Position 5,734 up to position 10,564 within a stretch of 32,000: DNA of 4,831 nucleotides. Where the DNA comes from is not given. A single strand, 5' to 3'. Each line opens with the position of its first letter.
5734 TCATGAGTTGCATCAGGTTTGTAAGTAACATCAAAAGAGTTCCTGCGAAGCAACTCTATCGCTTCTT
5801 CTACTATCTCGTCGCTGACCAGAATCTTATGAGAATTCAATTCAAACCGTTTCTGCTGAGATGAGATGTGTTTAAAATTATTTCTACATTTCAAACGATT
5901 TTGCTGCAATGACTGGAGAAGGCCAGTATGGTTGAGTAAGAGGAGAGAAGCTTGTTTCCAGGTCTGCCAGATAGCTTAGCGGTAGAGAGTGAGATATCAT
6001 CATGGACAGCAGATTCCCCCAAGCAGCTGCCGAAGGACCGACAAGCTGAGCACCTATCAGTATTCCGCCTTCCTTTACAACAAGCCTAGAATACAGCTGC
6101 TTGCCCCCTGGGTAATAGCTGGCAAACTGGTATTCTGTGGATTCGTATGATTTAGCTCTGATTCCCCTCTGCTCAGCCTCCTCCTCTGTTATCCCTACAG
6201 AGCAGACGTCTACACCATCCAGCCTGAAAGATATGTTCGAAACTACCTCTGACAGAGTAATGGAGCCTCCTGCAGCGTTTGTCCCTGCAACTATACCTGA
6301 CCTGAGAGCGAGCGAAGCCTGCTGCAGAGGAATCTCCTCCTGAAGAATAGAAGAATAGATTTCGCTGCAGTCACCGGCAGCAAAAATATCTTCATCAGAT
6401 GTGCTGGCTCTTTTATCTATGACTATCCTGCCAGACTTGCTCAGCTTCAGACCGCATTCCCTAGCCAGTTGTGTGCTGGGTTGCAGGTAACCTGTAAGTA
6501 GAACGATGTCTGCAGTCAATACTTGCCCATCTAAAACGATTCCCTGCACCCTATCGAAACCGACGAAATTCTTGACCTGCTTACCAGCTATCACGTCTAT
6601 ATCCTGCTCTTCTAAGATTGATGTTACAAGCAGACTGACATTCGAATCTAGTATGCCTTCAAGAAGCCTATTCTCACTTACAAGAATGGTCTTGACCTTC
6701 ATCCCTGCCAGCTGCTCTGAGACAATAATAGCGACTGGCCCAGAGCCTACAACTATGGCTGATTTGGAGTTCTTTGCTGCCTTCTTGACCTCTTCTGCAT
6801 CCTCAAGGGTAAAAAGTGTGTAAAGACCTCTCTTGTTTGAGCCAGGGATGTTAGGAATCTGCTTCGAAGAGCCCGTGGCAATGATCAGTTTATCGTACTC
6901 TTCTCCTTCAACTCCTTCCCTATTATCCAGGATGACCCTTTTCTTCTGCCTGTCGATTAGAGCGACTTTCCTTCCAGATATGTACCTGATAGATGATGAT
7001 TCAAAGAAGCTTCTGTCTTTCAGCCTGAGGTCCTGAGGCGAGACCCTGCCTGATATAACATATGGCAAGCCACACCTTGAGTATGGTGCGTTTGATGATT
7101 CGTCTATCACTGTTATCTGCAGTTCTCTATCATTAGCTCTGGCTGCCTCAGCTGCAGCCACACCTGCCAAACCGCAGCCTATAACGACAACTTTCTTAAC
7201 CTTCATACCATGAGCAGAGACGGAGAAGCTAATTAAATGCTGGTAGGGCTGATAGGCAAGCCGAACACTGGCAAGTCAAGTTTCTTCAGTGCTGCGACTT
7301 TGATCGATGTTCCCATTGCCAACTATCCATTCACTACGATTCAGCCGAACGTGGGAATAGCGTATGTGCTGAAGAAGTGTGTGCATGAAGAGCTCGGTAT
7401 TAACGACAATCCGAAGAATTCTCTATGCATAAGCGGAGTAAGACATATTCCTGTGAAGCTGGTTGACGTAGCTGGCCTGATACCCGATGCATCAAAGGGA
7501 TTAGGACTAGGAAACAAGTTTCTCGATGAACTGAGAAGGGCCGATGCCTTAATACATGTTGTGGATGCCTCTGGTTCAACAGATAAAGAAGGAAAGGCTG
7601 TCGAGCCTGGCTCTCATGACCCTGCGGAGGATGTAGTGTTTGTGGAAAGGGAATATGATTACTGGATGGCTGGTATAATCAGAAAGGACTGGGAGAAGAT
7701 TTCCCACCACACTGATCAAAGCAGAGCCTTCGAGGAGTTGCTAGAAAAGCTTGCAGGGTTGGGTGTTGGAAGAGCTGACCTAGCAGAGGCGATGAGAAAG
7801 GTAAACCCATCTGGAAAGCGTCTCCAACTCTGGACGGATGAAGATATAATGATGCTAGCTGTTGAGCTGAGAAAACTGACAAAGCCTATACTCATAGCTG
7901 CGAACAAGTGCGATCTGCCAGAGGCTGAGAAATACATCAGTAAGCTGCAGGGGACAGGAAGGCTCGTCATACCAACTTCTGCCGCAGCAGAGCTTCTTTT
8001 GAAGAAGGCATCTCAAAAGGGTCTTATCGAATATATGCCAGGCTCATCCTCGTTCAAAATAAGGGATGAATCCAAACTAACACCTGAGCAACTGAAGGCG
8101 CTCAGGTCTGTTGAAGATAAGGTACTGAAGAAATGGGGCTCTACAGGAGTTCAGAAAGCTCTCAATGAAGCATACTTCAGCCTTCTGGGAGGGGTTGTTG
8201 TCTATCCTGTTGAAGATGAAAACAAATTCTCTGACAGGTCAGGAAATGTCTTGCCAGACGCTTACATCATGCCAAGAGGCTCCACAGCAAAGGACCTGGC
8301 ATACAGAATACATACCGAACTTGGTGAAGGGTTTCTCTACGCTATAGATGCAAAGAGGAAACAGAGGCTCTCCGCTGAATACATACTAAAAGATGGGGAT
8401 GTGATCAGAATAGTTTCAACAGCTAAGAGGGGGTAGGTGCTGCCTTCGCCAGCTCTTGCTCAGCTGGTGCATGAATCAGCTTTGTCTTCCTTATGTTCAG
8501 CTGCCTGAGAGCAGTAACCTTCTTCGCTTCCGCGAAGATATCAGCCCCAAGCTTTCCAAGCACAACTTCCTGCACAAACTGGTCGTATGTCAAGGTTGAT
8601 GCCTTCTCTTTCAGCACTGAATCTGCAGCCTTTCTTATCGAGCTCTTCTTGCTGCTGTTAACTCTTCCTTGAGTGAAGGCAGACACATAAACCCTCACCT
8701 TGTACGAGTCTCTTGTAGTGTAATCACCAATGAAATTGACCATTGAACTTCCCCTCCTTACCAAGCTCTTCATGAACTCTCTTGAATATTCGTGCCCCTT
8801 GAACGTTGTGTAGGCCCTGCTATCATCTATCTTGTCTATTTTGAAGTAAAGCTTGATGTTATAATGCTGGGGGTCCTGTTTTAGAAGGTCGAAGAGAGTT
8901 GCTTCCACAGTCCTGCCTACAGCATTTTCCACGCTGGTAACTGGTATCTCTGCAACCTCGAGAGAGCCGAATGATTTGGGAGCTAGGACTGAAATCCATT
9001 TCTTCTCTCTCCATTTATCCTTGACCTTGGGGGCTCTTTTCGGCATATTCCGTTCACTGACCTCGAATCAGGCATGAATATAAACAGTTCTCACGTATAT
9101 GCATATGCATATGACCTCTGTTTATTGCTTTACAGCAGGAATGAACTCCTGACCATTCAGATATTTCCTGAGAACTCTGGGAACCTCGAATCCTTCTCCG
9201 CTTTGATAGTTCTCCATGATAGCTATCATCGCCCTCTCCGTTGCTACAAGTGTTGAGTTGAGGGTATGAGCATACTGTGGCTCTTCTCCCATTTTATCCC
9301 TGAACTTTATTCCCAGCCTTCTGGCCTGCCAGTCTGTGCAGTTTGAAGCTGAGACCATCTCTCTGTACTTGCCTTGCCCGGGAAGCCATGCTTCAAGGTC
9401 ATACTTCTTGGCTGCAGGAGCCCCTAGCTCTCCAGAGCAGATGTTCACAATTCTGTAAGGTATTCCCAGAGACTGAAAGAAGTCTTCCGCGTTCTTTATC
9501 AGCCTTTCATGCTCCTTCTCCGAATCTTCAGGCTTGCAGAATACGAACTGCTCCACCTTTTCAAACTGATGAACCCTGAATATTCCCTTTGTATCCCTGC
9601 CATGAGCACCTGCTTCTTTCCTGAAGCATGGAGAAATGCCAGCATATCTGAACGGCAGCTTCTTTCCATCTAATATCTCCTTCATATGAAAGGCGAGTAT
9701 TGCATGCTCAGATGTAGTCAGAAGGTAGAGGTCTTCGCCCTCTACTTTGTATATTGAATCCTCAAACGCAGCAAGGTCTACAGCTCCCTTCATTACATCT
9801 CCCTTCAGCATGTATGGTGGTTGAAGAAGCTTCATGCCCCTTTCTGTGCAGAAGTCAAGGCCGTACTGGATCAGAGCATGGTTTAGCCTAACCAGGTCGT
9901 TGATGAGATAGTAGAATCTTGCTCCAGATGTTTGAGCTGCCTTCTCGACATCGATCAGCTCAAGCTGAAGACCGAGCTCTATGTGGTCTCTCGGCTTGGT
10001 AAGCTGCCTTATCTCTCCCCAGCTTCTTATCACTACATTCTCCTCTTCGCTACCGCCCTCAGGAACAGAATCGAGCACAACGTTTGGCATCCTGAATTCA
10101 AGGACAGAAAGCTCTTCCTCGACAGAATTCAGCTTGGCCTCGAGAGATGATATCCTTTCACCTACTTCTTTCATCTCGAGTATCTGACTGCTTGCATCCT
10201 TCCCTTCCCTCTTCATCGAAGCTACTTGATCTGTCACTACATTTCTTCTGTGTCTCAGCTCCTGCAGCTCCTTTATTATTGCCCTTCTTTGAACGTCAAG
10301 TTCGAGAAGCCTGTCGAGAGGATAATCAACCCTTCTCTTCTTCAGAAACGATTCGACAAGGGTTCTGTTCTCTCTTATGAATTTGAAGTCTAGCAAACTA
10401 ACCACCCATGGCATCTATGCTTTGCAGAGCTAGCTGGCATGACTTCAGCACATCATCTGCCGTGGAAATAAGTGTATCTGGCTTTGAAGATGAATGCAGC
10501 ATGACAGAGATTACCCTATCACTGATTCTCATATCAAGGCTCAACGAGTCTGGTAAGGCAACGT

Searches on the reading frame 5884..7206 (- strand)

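Call 74: search_protein_families(library=pfam, proteins=[window:5884-7206:-], max_evalue=0.00001)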
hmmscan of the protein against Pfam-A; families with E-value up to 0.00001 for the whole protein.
window:5884-7206:- (440 aa): 4 families
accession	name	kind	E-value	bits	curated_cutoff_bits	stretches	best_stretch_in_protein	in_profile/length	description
PF07992.20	Pyr_redox_2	-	3.4e-54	184.7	26.1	1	4-289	1-278/291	Pyridine nucleotide-disulphide oxidoreductase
PF00070.33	Pyr_redox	-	6.8e-09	36.6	22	1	150-225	2-79/82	Pyridine nucleotide-disulphide oxidoreductase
PF02852.28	Pyr_redox_dim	-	1.1e-07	32.4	25.3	1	333-415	10-93/110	Pyridine nucleotide-disulphide oxidoreductase, dimerisation domain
PF13738.12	Pyr_redox_3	-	6.1e-07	29.4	30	0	104-278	125-305/305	Pyridine nucleotide-disulphide oxidoreductase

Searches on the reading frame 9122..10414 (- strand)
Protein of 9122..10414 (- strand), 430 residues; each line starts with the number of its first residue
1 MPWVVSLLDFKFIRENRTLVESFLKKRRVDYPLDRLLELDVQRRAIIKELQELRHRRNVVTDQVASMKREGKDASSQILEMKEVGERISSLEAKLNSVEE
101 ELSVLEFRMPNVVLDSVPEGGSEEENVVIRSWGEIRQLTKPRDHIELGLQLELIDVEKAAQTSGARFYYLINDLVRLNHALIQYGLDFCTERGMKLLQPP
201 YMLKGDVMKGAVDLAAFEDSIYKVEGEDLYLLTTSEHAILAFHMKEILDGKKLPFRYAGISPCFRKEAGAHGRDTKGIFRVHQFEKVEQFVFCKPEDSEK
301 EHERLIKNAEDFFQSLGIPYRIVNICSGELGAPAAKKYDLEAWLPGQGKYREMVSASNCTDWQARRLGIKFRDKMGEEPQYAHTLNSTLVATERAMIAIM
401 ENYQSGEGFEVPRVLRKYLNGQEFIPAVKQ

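Call 74: search_protein_families(library=pfam, proteins=[window:9122-10414:-], max_evalue=0.00001)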
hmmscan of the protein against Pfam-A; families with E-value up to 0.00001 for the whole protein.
window:9122-10414:- (430 aa): 2 families
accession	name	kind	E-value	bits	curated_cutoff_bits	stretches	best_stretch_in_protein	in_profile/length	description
PF00587.30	tRNA-synt_2b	-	1.2e-43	149.7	29.3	1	224-403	3-179/179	tRNA synthetase class II core domain (G, H, P, S and T)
PF02403.27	Seryl_tRNA_N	-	7e-24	84.6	28.2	1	8-113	2-108/108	Seryl-tRNA synthetase N-terminal domain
